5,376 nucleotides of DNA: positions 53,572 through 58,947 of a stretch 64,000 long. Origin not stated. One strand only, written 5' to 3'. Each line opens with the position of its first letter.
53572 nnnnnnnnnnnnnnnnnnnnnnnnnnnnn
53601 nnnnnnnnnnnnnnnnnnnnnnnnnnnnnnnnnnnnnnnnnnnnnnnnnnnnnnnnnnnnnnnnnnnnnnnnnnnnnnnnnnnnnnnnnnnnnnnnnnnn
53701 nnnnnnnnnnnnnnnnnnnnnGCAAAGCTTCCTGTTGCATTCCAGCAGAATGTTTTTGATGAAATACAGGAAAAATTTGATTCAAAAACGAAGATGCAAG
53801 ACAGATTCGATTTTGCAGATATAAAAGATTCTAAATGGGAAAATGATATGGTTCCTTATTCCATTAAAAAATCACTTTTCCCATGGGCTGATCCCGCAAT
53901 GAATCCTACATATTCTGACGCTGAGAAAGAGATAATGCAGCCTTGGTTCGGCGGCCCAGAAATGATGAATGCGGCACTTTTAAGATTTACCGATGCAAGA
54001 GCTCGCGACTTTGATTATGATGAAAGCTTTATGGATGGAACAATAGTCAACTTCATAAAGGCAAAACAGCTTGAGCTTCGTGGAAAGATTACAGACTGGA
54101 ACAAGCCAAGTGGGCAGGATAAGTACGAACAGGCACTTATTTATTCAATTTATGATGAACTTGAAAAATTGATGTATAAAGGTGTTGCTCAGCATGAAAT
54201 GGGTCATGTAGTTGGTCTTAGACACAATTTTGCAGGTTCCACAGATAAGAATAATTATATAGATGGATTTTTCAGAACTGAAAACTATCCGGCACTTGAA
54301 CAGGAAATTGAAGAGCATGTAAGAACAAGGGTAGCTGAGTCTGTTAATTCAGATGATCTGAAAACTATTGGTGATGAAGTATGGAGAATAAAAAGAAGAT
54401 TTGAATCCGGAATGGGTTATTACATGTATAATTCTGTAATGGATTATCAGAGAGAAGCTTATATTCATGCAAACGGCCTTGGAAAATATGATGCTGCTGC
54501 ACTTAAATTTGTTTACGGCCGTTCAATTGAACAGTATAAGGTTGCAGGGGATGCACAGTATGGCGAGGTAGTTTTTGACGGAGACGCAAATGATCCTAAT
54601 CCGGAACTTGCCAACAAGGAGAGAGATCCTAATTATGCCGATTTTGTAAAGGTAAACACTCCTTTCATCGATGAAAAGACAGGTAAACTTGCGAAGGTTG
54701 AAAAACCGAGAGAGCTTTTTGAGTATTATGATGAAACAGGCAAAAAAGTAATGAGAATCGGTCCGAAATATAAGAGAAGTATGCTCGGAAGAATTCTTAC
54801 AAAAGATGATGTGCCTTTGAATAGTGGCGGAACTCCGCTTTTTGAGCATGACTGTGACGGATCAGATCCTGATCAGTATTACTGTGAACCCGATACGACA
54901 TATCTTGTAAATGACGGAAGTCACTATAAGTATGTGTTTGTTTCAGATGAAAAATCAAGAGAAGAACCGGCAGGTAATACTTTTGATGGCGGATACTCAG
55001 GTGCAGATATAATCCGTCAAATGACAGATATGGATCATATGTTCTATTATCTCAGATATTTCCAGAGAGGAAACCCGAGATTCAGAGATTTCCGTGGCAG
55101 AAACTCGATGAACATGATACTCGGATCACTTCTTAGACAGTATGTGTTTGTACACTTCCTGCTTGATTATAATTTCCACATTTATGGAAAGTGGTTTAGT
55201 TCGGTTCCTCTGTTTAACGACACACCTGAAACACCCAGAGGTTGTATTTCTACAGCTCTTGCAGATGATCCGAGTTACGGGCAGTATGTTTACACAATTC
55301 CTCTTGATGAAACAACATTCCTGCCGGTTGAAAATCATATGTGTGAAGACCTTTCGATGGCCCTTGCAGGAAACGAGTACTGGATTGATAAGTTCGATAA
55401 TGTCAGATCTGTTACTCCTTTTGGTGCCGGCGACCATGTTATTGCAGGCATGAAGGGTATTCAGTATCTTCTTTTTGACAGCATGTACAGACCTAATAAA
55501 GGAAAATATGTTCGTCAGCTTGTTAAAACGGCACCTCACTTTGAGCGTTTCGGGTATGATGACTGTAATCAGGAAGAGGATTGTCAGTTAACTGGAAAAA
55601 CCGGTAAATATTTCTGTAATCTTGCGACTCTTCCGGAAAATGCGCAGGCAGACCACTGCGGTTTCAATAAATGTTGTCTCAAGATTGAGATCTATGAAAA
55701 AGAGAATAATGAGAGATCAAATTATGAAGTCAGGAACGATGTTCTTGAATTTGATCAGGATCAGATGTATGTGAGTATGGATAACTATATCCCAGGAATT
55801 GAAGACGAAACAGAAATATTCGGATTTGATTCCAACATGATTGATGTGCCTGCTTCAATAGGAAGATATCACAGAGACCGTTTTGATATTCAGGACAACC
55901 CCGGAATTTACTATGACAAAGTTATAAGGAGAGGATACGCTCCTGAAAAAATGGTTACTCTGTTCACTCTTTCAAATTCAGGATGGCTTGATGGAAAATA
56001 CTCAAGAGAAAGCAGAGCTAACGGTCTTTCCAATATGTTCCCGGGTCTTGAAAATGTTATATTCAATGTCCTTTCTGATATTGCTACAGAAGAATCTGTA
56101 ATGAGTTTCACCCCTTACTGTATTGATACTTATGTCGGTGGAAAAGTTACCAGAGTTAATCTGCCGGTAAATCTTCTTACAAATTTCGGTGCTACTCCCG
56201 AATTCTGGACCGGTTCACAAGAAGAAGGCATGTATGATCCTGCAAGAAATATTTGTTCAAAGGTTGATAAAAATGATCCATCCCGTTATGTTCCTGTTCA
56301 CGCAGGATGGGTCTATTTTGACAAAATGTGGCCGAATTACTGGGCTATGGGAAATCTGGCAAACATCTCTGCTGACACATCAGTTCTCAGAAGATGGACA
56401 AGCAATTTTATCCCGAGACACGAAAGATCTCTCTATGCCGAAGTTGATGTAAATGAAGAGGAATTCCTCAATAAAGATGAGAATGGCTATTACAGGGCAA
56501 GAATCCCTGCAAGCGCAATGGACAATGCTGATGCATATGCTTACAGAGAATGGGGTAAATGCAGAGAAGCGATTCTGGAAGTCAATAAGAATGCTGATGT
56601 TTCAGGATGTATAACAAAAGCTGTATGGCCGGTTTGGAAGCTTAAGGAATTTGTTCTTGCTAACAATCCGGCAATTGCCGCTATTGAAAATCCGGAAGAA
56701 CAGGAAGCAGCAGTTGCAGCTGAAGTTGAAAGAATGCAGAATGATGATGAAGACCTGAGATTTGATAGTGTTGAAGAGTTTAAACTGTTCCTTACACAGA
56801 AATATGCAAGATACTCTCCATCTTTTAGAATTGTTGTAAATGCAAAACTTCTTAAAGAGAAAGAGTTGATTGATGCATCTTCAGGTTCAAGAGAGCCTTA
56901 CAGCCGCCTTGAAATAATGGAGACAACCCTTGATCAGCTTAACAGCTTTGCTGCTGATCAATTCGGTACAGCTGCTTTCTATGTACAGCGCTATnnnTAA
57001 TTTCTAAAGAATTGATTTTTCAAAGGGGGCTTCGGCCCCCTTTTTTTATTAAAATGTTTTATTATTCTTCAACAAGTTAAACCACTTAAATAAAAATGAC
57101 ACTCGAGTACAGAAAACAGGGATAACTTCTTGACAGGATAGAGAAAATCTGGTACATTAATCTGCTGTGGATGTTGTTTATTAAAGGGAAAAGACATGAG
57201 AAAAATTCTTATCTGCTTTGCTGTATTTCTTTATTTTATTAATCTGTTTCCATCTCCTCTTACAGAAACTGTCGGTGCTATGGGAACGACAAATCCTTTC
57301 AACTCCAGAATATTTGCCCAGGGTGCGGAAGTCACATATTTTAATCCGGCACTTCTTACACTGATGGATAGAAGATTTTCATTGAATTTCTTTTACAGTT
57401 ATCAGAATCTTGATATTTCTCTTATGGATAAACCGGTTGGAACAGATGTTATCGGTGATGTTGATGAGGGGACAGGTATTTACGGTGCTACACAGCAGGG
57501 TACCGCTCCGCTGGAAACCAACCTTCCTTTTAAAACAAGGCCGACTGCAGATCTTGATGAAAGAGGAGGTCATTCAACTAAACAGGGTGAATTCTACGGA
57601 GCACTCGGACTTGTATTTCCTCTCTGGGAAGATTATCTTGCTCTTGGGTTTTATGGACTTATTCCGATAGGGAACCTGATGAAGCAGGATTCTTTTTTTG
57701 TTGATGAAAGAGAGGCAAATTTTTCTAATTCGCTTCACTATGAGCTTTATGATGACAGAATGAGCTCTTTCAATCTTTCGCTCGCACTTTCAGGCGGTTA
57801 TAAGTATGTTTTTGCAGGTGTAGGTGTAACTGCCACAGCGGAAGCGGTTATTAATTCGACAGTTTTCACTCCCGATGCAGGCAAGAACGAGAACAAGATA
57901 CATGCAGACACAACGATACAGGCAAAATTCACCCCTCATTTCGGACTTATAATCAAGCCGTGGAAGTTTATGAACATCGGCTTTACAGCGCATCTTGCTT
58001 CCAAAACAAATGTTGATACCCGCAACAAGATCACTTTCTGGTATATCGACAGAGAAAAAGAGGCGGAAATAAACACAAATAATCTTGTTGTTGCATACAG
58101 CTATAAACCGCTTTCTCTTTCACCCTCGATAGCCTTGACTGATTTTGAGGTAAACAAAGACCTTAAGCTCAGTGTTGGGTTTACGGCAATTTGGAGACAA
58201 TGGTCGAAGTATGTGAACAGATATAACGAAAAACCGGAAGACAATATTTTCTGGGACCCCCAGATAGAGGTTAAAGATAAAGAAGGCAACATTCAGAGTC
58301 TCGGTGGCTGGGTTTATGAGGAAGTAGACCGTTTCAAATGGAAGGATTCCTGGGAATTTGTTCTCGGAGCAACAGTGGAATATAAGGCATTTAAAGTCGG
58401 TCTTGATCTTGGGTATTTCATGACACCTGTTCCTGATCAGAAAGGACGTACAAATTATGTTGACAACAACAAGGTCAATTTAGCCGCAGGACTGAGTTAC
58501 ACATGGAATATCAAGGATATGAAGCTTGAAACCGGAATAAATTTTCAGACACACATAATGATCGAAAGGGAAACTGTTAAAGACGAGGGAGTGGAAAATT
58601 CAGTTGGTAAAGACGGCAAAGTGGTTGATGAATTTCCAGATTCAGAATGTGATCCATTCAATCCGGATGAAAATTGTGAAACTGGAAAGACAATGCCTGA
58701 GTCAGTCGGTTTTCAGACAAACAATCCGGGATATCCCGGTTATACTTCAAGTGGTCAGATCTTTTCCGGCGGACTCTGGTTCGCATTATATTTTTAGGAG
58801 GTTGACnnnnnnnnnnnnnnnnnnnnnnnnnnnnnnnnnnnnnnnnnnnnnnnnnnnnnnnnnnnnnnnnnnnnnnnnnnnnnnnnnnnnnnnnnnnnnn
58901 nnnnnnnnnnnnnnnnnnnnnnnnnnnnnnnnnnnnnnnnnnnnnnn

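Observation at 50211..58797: Giant 1833 aa metzincin lipoprotein flanked by two outer-membrane barrel genes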

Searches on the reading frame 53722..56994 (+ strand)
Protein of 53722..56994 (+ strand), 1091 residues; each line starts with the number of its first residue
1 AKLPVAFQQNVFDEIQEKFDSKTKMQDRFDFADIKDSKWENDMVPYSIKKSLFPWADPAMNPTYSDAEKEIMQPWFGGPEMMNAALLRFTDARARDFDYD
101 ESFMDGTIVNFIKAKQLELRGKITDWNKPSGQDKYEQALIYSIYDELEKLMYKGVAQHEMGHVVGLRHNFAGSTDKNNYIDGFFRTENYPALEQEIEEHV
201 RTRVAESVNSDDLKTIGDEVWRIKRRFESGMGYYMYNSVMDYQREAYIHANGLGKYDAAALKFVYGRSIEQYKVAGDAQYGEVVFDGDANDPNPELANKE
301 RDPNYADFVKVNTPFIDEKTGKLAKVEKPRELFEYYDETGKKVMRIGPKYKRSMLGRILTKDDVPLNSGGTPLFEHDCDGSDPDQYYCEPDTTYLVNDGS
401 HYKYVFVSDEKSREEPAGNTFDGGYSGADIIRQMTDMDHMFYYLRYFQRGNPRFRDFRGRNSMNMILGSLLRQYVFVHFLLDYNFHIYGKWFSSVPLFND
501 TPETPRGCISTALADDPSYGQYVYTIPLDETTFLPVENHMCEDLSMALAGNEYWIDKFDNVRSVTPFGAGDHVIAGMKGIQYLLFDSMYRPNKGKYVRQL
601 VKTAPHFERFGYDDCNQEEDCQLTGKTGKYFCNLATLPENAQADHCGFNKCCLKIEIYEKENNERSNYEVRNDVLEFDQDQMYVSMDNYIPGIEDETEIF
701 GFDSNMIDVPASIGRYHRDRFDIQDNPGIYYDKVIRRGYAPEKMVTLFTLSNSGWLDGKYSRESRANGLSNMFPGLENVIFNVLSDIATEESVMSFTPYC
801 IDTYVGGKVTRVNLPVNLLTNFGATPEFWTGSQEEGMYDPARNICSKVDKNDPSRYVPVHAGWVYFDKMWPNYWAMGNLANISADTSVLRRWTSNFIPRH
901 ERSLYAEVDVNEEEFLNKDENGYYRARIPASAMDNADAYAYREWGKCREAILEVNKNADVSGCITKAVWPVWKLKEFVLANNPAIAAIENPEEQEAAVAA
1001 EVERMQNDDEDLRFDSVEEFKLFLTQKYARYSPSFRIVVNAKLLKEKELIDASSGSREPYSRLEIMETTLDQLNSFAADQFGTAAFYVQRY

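Call 56: predict_structure(alignment_id=A5)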
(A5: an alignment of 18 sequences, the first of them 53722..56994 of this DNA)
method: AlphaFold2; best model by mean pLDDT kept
length: 1091 residues; sequences in the alignment: 18
mean_pLDDT: 66.4   pTM: 0.65
mean pLDDT of the five models: 66.4, 62.5, 60.9, 60.6, 57.7
residues with pLDDT >= 90: 60; 70-90: 529; 50-70: 216; < 50: 286
segments of 3 or more residues with pLDDT < 50: 1-3, 22-29, 89-107, 147-186, 229-266, 300-302, 379-387, 404-424, 438-465, 602-639, 641-670, 690-692, 717-738, 754-766, 882-884, 1087-1091
pLDDT, mean of each block of 10 residues (from residue 1): 58 66 45 60 55 60 63 61 54 37 44 75 78 76 54 36 31 30 48 82 78 83 68 29 26 32 52 85 83 68 63 78 80 86 89 83 81 74 43 75 44 33 58 59 28 25 48 72 77 82 82 83 86 88 91 88 82 89 85 76 39 39 38 42 41 38 41 66 68 52 70 57 33 39 72 47 51 86 79 79 83 89 86 77 81 84 61 67 60 88 84 89 90 85 89 82 87 84 87 90 88 85 85 87 74 57 78 76 52 37
secondary structure, 60 per line:
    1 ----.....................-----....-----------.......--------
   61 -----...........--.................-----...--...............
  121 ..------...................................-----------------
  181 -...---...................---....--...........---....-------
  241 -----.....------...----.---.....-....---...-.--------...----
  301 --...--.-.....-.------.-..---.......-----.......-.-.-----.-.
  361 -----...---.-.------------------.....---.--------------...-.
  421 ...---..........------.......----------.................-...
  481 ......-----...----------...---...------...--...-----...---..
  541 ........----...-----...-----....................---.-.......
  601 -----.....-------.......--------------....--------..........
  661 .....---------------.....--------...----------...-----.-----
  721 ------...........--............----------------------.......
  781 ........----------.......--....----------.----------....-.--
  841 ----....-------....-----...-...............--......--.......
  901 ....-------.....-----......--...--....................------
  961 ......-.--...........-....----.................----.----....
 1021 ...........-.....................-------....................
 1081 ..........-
elements in order (helices of 4 or more, strands of 3 or more residues): H5-25 H31-34 H46-52 H66-76 H79-95 H106-122 H129-163 H188-206 H210-213 H216-226 H230-233 H246-250 E268-272 E281-283 E310-314 E330-336 E342-348 H420-423 H427-436 H443-449 H460-476 H478-486 E525-527 E533-535 H539-548 E553-555 E561-563 H569-588 E594-600 H606-610 H618-624 H639-642 H651-665 E681-685 E707-709 H727-737 H740-751 H774-788 E799-802 E808-811 H833-836 H845-848 E856-859 H869-883 H886-891 E894-898 H899-904 E912-916 E922-927 H935-954 H961-966 H971-981 H983-986 H991-1007 H1017-1031 H1033-1053 H1061-1090

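Call 62: fold_search(model_id=the predicted structure, library=pdb)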
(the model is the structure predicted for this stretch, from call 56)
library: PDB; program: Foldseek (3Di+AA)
matches with E <= 10: 57; with E <= 0.001: 0
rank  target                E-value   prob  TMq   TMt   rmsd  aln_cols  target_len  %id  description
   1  5fia_A                8.5e-01  0.03  0.06  0.10  23.9       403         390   10  Structure of the effector protein LpiR1 (Lpg0634) from Legionella pneumophila (released 2016-01-27)
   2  5es2_A                1.2e+00  0.03  0.06  0.11  23.3       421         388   10  The crystal structure of a functionally uncharacterized protein LPG0634 from Legionella pneumophila subsp. pneumophila (released 2015-12-16)
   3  9ux3_A                3.1e+00  0.06  0.02  0.07  16.3        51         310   14  Cryo-EM structure of the human P2X2/3 heteromer receptor bound to AF-219 (released 2026-03-11)
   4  8a7f_B                3.1e+00  0.02  0.04  0.09  21.8       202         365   10  Crystal structure of a chimeric LOV-Histidine kinase SB2F1-I66R mutant (asymmetrical variant, trigonal form with long  (released 2024-01-10)
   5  5cgd                  3.1e+00  0.01  0.05  0.09  30.6       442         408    9  Structure of the human class C GPCR metabotropic glutamate receptor 5 transmembrane domain in complex with the negative  (released 2015-08-12)
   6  9dze_a                3.6e+00  0.06  0.07  0.21  20.7       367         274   13  Computationally Designed Bifaceted Protein Nanomaterial pD5-14 (released 2024-10-30)
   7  7vpp_A                3.6e+00  0.04  0.05  0.06  22.3       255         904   10  Structures of a deltacoronavirus spike protein bound to porcine and human receptors indicate the risk of virus adaptat (released 2022-03-16)
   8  6ffh                  3.9e+00  0.01  0.06  0.11  28.6       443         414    8  Crystal Structure of mGluR5 in complex with Fenobam at 2.65 A (released 2018-03-07)
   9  6qfk_A                4.1e+00  0.03  0.04  0.03  16.9       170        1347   10  EngBF DARPin Fusion 4b G10 (released 2019-11-06)
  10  5l7d_A                4.1e+00  0.01  0.05  0.08  23.9       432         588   11  Structure of human Smoothened in complex with cholesterol (released 2016-07-20)
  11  8wi5_A                4.3e+00  0.01  0.07  0.06  33.5       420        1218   10  M5PI-bound hMRP5 (released 2024-07-03)
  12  8ezs_B                4.5e+00  0.01  0.04  0.09  19.8       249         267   12  Crystal structure of the HipS(Lp)-HipT(Lp) complex from Legionella pneumophila, Sel-met protein (released 2023-09-27)
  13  8ezr_B                4.7e+00  0.01  0.04  0.11  20.2       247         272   12  Crystal structure of the HipS(Lp)-HipT(Lp) complex from Legionella pneumophila, native protein (released 2023-09-27)
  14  6ffi                  4.7e+00  0.01  0.05  0.09  30.8       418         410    9  Crystal Structure of mGluR5 in complex with MMPEP at 2.2 A (released 2018-03-07)
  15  8rbz_d                4.7e+00  0.01  0.05  0.06  28.4       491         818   12  Structure of Integrator-PP2A-SOSS-CTD post-termination complex (released 2024-02-07)
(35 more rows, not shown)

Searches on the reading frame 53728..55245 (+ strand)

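Call 20: search_protein_families(library=pfam, proteins=[window:53728-55245:+], max_evalue=5)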
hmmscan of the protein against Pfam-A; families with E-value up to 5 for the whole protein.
window:53728-55245:+ (506 aa): 8 families
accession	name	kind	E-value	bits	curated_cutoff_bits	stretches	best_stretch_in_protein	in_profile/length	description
PF16313.11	DUF4953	-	2.6e-06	27.3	24.2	1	149-173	12-36/316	Met-zincin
PF13688.12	Reprolysin_5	-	0.0017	19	27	1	153-174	144-165/196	Metallo-peptidase family M12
PF00413.30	Peptidase_M10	-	0.0041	17.5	24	1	127-167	84-125/159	Matrixin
PF05572.19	Peptidase_M43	-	0.021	15.2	23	1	153-193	71-110/152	Pregnancy-associated plasma protein-A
PF01400.30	Astacin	-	0.032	14.3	22.5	1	150-179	78-106/189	Astacin (Peptidase family M12A)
PF10462.15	Peptidase_M66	-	0.041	13.3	20.6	1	150-177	192-220/306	Peptidase M66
PF12388.14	Peptidase_M57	-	0.084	13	21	1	125-167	108-150/212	Dual-action HEIGH metallo-peptidase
PF13582.12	Reprolysin_3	-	0.1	13.5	22.4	1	145-166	102-122/123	Metallo-peptidase family M12B Reprolysin-like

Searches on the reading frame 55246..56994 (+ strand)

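Call 20: search_protein_families(library=pfam, proteins=[window:55246-56994:+], max_evalue=5)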
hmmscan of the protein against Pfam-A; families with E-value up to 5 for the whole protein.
window:55246-56994:+ (583 aa): 2 families
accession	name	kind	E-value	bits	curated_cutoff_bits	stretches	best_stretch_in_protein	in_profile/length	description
PF13510.11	Fer2_4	-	0.098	13.2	22.8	1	419-459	31-71/82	2Fe-2S iron-sulfur cluster binding domain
PF07016.16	CRAM_rpt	-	0.51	10.6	19.8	1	106-117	9-20/22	Cysteine-rich acidic integral membrane protein precursor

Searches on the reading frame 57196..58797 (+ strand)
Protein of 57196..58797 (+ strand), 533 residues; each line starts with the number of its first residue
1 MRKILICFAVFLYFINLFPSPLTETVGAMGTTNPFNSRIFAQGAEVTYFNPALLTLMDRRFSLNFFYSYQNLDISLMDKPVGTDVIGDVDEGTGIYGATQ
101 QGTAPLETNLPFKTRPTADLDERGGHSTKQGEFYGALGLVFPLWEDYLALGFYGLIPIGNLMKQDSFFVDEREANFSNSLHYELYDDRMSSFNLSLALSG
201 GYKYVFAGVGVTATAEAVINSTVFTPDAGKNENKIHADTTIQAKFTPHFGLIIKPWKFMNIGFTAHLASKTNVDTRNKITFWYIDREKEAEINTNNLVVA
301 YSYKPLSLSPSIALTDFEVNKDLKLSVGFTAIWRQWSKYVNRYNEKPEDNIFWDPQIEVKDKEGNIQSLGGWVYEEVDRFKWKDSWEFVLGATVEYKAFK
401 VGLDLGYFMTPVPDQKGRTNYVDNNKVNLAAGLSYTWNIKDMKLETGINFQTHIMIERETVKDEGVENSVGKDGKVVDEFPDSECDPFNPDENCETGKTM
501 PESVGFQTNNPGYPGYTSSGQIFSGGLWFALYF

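Call 6: search_protein_families(library=pfam, proteins=[window:57196-58797:+], max_evalue=0.1)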
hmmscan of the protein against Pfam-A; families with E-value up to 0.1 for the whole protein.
window:57196-58797:+ (533 aa): 1 family
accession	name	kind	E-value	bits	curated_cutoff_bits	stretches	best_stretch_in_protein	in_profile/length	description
PF03349.22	Toluene_X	-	1.9e-07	30.4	29.7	1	196-464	154-392/421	Outer membrane protein transport protein (OMPP1/FadL/TodX)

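Call 7: search_protein_families(library=ncbifam, proteins=[window:57196-58797:+], max_evalue=0.1)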
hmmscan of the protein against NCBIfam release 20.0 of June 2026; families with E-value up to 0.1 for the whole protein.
window:57196-58797:+ (533 aa): 1 family
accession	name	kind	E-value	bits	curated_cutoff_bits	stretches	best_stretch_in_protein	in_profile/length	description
NF007988.0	PRK10716.1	equivalog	6.9e-05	21.7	585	1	381-451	334-404/435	long-chain fatty acid transporter FadL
